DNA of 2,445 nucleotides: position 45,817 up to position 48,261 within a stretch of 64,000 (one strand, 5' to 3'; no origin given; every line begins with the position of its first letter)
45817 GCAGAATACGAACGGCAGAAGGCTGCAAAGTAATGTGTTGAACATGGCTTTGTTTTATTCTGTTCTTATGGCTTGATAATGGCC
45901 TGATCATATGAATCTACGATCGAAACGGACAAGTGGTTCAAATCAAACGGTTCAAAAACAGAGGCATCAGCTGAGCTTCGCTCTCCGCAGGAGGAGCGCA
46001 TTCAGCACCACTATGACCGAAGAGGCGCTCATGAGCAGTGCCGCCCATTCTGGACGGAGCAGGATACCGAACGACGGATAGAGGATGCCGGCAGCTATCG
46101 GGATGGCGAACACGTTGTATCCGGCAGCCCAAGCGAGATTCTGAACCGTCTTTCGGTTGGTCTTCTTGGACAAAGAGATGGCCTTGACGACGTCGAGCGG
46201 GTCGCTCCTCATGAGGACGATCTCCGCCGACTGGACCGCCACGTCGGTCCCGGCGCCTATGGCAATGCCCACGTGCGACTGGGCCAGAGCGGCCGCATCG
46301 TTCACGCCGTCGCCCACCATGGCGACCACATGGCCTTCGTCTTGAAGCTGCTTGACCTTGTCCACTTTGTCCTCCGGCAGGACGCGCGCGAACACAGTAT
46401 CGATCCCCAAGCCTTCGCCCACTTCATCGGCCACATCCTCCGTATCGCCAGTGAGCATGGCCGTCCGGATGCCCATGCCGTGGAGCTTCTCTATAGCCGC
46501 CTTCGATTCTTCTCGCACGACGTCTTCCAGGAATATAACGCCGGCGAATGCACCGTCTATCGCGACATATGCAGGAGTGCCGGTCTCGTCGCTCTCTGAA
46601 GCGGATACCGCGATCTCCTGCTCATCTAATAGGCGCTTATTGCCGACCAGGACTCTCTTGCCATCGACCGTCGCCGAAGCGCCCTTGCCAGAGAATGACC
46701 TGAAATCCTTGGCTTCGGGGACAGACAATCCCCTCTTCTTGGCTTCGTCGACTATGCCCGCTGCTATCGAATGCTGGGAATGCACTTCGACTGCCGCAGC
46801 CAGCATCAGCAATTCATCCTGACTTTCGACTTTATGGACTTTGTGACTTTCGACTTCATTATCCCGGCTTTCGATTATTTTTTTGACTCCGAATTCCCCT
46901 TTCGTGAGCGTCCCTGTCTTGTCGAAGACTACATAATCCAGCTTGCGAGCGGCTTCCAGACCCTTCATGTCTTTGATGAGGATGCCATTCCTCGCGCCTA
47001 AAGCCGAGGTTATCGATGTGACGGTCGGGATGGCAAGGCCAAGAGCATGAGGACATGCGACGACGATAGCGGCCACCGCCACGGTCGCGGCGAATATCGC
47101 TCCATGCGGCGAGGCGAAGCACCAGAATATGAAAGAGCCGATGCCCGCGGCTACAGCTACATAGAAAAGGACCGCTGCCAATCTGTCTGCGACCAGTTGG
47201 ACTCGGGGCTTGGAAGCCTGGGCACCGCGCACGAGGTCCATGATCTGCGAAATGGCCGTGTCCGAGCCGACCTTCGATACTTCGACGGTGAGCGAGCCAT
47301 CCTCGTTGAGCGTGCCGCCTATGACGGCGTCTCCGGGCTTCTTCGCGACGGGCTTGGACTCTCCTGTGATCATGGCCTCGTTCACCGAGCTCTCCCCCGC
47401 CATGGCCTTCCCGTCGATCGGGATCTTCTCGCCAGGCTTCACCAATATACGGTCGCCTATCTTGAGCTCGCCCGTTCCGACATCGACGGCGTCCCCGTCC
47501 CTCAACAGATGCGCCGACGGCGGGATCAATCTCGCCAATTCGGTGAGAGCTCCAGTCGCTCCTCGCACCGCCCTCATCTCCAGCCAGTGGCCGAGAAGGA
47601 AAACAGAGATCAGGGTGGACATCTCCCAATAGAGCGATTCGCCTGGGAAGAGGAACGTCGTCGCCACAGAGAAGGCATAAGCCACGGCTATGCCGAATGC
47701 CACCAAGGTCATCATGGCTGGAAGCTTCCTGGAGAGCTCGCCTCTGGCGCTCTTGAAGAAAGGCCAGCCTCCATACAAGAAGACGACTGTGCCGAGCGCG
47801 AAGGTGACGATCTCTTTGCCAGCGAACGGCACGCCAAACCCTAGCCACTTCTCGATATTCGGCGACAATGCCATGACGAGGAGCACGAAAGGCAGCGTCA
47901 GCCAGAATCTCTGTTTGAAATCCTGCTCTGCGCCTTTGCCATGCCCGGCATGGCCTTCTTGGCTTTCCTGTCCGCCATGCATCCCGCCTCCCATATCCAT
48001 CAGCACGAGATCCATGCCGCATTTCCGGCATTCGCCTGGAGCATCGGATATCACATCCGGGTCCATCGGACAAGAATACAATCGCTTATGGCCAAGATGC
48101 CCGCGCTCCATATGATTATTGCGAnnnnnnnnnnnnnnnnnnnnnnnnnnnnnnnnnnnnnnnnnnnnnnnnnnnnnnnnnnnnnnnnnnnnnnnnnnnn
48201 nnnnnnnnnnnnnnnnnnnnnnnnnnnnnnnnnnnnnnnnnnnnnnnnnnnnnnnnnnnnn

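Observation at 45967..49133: csoR - Gly/Met-rich secreted protein - CPH-type copB copper module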

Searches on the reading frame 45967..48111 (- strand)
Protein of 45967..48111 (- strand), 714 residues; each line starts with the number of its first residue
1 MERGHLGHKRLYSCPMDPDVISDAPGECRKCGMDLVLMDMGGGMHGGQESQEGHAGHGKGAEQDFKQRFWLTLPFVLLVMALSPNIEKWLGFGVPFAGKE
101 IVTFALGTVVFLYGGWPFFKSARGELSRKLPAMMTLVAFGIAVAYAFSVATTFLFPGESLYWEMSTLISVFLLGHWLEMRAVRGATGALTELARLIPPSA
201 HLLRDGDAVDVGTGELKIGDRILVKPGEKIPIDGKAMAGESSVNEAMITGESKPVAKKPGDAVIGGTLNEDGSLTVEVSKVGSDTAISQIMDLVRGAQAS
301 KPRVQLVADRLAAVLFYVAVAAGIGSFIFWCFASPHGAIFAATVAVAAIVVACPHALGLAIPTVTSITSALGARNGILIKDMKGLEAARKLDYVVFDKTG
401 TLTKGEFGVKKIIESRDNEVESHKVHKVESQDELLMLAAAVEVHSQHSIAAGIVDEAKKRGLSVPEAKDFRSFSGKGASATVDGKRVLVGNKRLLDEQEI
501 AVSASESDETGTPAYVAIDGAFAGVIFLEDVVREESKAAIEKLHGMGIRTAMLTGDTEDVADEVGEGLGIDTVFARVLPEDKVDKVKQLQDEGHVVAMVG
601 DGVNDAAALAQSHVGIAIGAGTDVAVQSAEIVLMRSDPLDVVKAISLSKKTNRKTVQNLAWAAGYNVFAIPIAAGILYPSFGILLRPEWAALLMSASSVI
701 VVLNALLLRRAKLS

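Call 3: search_protein_families(library=pfam, proteins=[window:45967-48111:-], max_evalue=0.01)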
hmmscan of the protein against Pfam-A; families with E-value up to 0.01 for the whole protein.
window:45967-48111:- (714 aa): 4 families
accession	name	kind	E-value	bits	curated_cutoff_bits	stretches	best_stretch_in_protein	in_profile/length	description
PF00122.25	E1-E2_ATPase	-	6.5e-49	166.3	28.1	1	195-374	2-180/181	E1-E2 ATPase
PF00702.32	Hydrolase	-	1.5e-32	114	26.4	1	392-612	2-190/191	haloacid dehalogenase-like hydrolase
PF19335.5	HMBD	-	1.8e-11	44.2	23.6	1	12-36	2-26/28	Heavy metal binding domain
PF12710.13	HAD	-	0.00041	21.3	27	1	528-609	82-188/189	haloacid dehalogenase-like hydrolase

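Call 4: search_protein_families(library=ncbifam, proteins=[window:45967-48111:-], max_evalue=0.01)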
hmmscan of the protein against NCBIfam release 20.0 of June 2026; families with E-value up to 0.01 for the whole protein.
window:45967-48111:- (714 aa): 28 families (the best 25 are shown)
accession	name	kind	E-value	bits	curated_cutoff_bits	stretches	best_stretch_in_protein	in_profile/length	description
TIGR01525.1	ATPase-IB_hvy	subfamily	5.2e-174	580.2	346.25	1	133-708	1-560/560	heavy metal translocating P-type ATPase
TIGR01511.1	ATPase-IB1_Cu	subfamily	3.1e-172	574.2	397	1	115-709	2-542/542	copper-translocating P-type ATPase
NF007952.0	PRK10671.1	equivalog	5.5e-138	461.5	1316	1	108-710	231-833/838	copper-exporting P-type ATPase CopA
TIGR01512.1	ATPase-IB2_Cd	subfamily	5.3e-111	371.7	313.5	1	161-708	18-492/494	cadmium family heavy metal-translocating P-type ATPase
NF008262.1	PRK11033.1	equivalog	4.7e-88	296.4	1005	1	154-711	190-730/731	zinc/cadmium/mercury/lead-transporting ATPase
NF033775.1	P_type_ZntA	exception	4.3e-83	279.9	1240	1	146-710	186-730/732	Zn(II)/Cd(II)/Pb(II) translocating P-type ATPase ZntA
TIGR01494.1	ATPase_P-type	subfamily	7.2e-82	275.3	62.3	2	444-676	239-463/478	HAD-IC family P-type ATPase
TIGR01497.1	kdpB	equivalog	4.1e-55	187.1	527.9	1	202-650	110-565/675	potassium-transporting ATPase subunit KdpB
TIGR01647.1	ATPase-IIIA_H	equivalog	1.6e-51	175.4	615.5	3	161-461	55-347/755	plasma-membrane proton-efflux P-type ATPase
NF010609.0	PRK14010.1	equivalog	3e-43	148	1323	1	205-650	112-560/673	K(+)-transporting ATPase subunit B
TIGR01522.1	ATPase-IIA2_Ca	equivalog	4.5e-39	133.9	798.3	3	188-449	107-377/854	calcium-transporting P-type ATPase, PMR1-type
TIGR01657.1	P-ATPase-V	hypoth_equivalog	1.3e-34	119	618.25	3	572-619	781-828/1055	ATP13A2 family polyamine export P-type ATPase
TIGR01116.1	ATPase-IIA1_Ca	equivalog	9.6e-34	116.6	703.4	2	521-646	456-596/799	calcium-translocating P-type ATPase, SERCA-type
TIGR01517.1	ATPase-IIB_Ca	equivalog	4.2e-30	104.6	507.05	2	202-413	160-382/882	calcium-translocating P-type ATPase, PMCA-type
TIGR01106.1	ATPase-IIC_X-K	subfamily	1.1e-28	99.7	946.1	2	133-413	77-366/997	Na,H/K antiporter P-type ATPase subunit alpha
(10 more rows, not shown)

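Call 49: search_solved_structures(query=window:45967-48111:-, max_evalue=1e-30)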
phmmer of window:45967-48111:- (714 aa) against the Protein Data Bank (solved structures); distinct sequences matched with E-value up to 1e-30: 38.
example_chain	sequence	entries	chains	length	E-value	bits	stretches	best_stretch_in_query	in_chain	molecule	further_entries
7r0g_A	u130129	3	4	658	8.2e-132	444.1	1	97-710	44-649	Putative copper-exporting P-type ATPase A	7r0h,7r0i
3j09_A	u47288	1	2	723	9.3e-132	443.9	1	97-710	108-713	copper-exporting P-type ATPase A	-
3j08_A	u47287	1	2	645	9.9e-132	443.8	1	98-710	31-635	copper-exporting P-type ATPase A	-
3rfu_A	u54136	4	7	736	1.1e-128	433.8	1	11-712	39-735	Copper efflux ATPase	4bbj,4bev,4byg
8q75_A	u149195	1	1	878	1.1e-127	430.4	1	104-710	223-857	Copper-transporting ATPase HMA4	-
8q73_A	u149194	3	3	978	1.6e-127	429.9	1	104-710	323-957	Copper-transporting ATPase HMA4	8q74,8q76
7xuk_A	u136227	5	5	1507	1.5e-93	317.6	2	484-709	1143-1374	Copper-transporting ATPase 2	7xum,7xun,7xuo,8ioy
7si3_A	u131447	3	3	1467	6.7e-93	315.5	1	502-709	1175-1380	P-type Cu(+) transporter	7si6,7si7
7qbz_A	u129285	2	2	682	2e-71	244.5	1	161-708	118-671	Cadmium translocating P-type ATPase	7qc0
3skx_A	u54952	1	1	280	3.4e-66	227.2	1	380-662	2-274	Copper-exporting P-type ATPase B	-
3sky_A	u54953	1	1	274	2.6e-65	224.3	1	380-654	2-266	Copper-exporting P-type ATPase B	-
4umv_A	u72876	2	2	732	3.9e-63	217.1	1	143-710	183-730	ZINC-TRANSPORTING ATPASE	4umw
3a1c_A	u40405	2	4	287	6.6e-51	176.7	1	370-654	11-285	Probable copper-exporting P-type ATPase A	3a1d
3a1e_A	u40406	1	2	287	9.2e-50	173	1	370-654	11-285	Probable copper-exporting P-type ATPase A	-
2b8e_A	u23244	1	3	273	3.2e-48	167.8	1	382-654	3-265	cation-transporting ATPase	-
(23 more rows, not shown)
